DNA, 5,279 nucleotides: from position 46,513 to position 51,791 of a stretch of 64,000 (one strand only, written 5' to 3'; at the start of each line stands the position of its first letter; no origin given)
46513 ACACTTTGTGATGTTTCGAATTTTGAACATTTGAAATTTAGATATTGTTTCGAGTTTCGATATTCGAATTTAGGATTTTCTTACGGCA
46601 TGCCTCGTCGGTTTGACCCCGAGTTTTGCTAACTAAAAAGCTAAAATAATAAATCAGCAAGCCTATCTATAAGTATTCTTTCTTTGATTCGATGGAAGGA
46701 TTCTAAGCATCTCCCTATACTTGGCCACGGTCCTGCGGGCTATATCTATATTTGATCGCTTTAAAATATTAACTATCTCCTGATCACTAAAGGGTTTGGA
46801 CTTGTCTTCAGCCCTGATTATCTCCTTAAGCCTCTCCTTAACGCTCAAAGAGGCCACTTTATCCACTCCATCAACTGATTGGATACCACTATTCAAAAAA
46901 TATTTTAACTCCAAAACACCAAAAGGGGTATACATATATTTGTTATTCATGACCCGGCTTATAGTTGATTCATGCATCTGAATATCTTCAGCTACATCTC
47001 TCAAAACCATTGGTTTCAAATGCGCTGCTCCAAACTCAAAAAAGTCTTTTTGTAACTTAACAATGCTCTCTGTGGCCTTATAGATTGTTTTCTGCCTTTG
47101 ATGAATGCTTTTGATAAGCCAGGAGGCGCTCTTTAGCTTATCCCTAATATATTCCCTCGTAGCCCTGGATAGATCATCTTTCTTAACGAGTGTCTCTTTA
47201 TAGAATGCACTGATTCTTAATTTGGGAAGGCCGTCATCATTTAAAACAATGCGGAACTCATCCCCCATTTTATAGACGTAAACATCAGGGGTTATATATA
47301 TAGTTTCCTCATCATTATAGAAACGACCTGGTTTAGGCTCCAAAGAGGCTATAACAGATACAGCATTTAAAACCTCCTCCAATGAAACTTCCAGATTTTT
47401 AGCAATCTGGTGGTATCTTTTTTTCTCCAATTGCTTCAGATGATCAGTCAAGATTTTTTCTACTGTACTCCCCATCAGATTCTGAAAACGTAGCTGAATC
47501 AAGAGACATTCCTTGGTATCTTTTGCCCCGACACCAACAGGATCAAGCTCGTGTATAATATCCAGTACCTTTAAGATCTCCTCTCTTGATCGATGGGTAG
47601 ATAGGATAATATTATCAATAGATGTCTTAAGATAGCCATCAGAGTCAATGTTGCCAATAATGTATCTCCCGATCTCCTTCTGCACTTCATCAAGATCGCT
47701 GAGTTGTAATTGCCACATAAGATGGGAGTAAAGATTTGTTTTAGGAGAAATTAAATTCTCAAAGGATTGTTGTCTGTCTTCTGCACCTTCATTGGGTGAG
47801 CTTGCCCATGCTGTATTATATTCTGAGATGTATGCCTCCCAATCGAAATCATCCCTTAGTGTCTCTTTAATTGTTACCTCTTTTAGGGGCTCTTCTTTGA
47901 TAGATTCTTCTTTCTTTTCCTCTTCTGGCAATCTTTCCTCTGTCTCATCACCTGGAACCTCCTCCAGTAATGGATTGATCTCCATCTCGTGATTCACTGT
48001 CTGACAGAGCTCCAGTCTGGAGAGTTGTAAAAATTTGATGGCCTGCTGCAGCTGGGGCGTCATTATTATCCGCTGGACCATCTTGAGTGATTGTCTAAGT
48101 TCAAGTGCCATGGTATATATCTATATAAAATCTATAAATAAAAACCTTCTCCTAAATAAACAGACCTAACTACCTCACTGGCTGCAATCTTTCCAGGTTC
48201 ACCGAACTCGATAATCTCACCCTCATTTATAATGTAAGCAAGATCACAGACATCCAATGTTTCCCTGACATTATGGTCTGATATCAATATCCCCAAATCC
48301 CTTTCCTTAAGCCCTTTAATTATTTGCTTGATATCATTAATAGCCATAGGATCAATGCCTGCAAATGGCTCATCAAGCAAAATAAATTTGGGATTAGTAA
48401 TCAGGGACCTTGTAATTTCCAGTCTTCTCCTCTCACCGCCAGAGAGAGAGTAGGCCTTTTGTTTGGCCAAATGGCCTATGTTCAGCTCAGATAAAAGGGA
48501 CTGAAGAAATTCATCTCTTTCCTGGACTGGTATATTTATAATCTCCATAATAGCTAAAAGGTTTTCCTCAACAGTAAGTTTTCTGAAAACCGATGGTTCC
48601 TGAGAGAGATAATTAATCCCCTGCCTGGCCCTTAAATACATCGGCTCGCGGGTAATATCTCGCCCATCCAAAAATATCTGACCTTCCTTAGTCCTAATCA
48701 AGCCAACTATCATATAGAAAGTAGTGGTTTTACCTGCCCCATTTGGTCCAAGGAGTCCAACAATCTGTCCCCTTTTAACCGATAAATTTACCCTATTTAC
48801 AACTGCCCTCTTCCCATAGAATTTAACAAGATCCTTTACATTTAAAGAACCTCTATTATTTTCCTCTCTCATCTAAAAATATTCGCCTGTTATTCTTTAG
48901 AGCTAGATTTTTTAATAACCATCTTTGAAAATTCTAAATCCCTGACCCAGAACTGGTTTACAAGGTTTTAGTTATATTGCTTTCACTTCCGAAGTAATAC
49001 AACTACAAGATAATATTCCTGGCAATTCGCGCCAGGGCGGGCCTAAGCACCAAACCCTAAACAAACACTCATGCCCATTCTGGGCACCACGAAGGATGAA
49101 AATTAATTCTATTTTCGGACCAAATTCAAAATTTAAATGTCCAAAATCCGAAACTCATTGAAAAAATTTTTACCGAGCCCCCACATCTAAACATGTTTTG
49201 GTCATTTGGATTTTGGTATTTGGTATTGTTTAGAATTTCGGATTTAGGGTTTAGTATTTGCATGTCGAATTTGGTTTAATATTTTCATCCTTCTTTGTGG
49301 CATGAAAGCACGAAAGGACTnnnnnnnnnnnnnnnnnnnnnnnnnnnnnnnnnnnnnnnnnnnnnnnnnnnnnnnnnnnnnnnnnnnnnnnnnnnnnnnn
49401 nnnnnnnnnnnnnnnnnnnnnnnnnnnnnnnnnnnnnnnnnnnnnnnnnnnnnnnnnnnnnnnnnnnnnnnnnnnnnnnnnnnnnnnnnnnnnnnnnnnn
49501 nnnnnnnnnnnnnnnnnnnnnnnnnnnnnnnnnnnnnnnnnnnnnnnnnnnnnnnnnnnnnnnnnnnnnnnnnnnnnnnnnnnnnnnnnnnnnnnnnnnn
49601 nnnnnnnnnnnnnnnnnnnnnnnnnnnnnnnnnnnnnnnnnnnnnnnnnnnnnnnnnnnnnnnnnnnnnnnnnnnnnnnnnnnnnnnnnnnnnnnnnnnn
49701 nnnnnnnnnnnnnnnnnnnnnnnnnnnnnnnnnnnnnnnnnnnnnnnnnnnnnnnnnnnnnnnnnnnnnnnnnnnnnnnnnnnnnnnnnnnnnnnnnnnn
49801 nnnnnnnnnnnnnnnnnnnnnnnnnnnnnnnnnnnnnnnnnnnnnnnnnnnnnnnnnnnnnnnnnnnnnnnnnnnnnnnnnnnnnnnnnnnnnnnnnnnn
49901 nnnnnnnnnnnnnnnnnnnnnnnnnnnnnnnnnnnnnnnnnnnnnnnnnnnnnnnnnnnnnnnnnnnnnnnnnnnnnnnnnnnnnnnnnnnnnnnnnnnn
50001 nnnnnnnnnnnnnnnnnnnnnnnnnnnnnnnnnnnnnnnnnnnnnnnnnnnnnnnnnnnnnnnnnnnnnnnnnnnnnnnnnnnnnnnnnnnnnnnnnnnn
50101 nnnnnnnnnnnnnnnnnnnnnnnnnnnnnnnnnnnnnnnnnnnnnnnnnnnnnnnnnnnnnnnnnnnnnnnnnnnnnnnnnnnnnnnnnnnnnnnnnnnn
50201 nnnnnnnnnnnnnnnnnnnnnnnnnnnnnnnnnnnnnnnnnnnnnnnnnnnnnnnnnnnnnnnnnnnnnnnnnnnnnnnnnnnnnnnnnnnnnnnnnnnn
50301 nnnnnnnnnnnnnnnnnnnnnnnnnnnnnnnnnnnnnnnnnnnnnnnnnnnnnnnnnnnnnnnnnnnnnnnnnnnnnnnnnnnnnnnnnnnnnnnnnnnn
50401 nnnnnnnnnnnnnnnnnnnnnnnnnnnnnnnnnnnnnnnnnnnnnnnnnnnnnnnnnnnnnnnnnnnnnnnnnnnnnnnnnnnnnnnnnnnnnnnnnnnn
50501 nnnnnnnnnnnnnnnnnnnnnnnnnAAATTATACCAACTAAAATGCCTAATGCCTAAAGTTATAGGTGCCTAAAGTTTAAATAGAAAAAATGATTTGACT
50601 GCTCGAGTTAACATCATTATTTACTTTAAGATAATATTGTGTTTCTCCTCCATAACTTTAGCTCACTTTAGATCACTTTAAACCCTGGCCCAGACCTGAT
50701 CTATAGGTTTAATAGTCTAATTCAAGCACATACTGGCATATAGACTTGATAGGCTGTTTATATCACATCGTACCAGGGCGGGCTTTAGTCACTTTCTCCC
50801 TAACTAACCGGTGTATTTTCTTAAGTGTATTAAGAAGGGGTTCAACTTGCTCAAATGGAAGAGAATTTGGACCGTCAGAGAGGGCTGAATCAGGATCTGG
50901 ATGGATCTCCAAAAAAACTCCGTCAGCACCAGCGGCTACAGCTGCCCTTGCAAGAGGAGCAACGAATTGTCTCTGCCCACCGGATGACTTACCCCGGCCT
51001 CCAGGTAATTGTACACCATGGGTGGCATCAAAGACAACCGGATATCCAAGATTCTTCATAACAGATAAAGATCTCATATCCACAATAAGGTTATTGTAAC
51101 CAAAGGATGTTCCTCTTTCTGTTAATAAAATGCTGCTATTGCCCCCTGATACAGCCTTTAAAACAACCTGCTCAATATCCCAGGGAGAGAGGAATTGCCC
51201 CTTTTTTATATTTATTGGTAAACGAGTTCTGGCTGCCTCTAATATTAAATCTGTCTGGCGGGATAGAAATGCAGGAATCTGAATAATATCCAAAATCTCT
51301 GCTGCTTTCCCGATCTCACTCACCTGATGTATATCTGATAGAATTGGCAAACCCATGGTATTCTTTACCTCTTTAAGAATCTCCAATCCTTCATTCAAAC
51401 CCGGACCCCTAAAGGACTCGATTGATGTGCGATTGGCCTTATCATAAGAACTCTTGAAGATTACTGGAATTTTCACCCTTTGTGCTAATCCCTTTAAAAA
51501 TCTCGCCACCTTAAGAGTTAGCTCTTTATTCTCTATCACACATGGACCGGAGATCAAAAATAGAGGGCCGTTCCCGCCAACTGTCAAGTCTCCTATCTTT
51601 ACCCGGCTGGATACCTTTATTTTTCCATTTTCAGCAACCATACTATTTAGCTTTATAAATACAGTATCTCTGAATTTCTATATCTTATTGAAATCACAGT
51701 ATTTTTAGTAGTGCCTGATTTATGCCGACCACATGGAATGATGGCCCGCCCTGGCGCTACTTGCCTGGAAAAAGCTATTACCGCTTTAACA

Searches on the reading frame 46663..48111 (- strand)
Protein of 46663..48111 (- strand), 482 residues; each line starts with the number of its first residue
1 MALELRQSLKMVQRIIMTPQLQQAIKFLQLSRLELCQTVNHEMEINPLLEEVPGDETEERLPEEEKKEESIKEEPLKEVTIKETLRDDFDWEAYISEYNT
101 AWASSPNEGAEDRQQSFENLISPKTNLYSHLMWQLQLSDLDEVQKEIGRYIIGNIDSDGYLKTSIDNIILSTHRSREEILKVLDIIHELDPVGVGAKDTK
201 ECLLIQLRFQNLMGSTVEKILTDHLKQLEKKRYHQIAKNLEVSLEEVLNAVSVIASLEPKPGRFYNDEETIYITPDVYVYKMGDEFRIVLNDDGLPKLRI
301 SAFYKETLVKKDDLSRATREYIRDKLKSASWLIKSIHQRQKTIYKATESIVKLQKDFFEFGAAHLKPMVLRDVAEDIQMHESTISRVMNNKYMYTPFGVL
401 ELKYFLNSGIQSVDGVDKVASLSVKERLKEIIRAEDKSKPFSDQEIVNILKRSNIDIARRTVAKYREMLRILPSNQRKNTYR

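Call 63: search_protein_families(library=pfam, proteins=[window:46663-48111:-], max_evalue=0.00001)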
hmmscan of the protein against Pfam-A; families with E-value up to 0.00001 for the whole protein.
window:46663-48111:- (482 aa): 3 families
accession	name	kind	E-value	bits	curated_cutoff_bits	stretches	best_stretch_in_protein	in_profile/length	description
PF04963.19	Sigma54_CBD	-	1.5e-62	211.1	22.9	1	117-304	2-185/185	Sigma-54 factor, core binding domain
PF04552.19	Sigma54_DBD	-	2.7e-60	203.2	22.8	1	320-478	2-159/160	Sigma-54, DNA binding domain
PF00309.25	Sigma54_AID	-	2.6e-15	56.4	23.8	1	6-51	1-46/46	Sigma-54 factor, Activator interacting domain (AID)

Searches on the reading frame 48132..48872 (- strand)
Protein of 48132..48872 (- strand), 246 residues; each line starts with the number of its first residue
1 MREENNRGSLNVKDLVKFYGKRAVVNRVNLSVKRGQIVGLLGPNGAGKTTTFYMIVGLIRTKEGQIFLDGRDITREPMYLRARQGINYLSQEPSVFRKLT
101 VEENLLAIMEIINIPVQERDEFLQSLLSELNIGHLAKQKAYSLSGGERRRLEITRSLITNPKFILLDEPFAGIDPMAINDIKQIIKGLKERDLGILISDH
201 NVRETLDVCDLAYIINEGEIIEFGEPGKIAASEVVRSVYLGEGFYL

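Call 63: search_protein_families(library=pfam, proteins=[window:48132-48872:-], max_evalue=0.00001)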
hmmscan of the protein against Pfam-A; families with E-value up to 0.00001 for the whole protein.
window:48132-48872:- (246 aa): 2 families
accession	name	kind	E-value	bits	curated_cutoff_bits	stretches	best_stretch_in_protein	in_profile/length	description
PF00005.33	ABC_tran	-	2.7e-37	128.8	25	1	26-171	2-137/137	ABC transporter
PF13304.12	AAA_21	-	1.3e-07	32.4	27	0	117-201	201-299/304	AAA domain, putative AbiEii toxin, Type IV TA system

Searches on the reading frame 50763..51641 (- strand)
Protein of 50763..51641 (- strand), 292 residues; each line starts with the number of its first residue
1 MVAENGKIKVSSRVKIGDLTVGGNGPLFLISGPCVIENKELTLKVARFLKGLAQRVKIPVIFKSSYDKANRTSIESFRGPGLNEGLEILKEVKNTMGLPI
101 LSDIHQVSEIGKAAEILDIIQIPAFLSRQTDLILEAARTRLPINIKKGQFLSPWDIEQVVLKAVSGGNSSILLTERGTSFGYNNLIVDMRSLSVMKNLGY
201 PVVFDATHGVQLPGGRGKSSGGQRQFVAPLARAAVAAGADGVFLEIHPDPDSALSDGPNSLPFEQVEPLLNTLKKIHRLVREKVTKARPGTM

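Call 63: search_protein_families(library=pfam, proteins=[window:50763-51641:-], max_evalue=0.00001)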
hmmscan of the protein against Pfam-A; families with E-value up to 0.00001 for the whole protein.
window:50763-51641:- (292 aa): 1 family
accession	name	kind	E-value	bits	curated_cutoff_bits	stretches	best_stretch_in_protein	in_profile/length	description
PF00793.26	DAHP_synth_1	-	5e-71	239.2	25.5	1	18-279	9-267/270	DAHP synthetase I family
